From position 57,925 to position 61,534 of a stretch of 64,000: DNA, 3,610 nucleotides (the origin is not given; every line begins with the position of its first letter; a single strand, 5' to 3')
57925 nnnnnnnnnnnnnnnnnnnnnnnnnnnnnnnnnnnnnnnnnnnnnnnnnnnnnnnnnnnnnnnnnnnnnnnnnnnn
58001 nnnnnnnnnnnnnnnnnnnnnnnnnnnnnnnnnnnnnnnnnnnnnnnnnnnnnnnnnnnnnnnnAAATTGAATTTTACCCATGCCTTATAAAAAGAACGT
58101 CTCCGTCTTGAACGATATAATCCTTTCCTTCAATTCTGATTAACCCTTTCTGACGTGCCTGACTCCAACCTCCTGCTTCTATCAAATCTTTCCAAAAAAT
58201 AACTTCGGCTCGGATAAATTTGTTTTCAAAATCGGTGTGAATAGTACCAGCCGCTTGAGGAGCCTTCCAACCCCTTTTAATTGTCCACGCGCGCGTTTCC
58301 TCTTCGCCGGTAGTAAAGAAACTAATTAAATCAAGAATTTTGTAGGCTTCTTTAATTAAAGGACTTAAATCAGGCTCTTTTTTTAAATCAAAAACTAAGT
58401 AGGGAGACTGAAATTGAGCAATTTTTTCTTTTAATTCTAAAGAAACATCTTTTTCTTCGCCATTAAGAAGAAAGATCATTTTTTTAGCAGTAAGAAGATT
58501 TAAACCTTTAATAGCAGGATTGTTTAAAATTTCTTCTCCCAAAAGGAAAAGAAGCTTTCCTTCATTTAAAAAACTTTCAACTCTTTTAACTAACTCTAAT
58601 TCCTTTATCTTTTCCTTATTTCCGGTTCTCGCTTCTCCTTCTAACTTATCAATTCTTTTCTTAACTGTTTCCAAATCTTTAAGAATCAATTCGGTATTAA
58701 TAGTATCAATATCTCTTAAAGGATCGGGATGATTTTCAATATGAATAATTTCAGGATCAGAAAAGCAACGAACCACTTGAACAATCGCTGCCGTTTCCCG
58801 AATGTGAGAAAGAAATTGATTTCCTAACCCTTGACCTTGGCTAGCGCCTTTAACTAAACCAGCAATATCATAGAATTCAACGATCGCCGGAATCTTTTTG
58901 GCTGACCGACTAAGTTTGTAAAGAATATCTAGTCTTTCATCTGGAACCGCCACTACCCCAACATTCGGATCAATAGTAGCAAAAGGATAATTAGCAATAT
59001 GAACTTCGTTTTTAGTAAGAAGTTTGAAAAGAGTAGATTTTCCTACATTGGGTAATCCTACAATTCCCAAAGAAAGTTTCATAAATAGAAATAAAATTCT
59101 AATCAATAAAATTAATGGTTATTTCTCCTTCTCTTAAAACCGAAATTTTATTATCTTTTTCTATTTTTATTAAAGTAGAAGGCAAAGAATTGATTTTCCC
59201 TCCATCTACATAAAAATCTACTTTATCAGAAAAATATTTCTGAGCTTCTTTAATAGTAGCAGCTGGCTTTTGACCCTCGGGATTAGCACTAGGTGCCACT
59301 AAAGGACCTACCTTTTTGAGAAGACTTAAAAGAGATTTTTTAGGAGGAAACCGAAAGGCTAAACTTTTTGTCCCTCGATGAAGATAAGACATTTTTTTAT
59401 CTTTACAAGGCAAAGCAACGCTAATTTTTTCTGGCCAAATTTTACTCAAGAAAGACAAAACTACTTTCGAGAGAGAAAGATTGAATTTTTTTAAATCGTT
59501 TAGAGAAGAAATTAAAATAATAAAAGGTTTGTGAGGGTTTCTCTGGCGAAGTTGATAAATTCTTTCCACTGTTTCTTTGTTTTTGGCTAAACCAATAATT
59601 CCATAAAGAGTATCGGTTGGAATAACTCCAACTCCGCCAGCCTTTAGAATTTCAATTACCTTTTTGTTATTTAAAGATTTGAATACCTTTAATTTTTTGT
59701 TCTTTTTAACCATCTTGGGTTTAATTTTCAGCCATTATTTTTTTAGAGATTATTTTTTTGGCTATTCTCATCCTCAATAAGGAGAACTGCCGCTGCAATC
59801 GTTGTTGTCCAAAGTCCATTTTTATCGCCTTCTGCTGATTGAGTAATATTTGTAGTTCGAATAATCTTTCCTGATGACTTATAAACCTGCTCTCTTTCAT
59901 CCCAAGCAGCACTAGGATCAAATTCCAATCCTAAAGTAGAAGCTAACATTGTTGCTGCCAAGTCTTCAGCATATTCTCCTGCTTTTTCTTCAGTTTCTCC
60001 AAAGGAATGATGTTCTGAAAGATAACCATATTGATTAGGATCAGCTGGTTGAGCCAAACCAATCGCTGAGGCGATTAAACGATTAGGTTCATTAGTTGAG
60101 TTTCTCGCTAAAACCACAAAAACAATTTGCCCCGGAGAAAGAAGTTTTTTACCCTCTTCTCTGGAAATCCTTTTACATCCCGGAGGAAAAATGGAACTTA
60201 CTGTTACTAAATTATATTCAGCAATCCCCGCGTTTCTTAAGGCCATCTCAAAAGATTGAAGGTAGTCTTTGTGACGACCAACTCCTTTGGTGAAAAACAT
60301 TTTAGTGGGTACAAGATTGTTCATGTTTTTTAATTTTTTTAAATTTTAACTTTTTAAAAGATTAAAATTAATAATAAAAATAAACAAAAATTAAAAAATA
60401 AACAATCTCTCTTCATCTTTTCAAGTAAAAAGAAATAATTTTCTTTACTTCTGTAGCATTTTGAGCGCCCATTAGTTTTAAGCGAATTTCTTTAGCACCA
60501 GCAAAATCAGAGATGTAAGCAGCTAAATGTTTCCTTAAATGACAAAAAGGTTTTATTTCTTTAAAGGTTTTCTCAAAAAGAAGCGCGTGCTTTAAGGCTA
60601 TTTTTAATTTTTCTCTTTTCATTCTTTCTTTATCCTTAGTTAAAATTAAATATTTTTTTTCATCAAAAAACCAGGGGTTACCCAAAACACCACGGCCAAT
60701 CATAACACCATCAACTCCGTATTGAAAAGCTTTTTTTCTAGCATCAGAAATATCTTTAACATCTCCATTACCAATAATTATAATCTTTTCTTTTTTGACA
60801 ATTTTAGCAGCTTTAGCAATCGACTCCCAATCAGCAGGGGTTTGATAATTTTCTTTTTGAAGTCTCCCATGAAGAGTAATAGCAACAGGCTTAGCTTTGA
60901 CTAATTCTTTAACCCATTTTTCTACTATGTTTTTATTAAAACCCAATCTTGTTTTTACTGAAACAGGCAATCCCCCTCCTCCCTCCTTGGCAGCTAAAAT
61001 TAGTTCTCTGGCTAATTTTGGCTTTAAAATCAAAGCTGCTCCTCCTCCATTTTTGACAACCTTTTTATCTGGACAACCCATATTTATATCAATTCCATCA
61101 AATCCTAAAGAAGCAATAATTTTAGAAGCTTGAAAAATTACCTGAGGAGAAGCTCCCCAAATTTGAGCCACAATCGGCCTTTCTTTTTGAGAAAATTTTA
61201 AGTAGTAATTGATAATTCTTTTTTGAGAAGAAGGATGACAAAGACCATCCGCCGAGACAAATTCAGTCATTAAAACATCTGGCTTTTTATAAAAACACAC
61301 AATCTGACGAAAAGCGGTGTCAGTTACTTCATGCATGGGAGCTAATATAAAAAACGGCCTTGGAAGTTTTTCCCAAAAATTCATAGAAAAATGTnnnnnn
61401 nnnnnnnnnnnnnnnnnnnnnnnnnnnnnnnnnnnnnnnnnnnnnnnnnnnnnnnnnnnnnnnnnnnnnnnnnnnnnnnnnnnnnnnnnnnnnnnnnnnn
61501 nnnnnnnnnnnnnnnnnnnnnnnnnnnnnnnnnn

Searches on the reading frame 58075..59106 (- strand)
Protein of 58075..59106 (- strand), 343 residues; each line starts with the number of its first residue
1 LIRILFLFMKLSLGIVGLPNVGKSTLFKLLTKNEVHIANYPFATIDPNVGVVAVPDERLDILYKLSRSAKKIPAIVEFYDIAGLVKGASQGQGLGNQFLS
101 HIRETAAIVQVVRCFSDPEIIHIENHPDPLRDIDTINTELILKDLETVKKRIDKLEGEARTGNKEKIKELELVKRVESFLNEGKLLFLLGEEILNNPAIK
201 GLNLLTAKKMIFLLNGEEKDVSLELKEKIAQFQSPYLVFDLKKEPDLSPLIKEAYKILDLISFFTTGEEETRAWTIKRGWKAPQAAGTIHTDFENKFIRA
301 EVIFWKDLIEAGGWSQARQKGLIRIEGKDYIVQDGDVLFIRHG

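Call 59: search_protein_families(library=pfam, proteins=[window:58075-59106:-], max_evalue=0.0001)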
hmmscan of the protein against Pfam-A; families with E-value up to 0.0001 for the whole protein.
window:58075-59106:- (343 aa): 3 families
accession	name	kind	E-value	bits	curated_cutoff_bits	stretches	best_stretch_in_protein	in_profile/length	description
PF06071.19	YchF-GTPase_C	-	2.2e-36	124.3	27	1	260-341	1-82/84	Protein of unknown function (DUF933)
PF01926.29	MMR_HSR1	-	6.4e-20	71.8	21.9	1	13-121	2-86/113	50S ribosome-binding GTPase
PF02421.24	FeoB_N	-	2.1e-08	34.3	27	1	14-61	4-51/156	Ferrous iron transport protein B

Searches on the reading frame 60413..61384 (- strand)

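Call 59: search_protein_families(library=pfam, proteins=[window:60413-61384:-], max_evalue=0.0001)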
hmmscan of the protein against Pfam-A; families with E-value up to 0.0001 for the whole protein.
window:60413-61384:- (323 aa): 1 family
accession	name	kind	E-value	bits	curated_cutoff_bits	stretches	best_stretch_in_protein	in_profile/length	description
PF01207.24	Dus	-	1.6e-65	221.7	20.4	1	13-314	1-299/311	Dihydrouridine synthase (Dus)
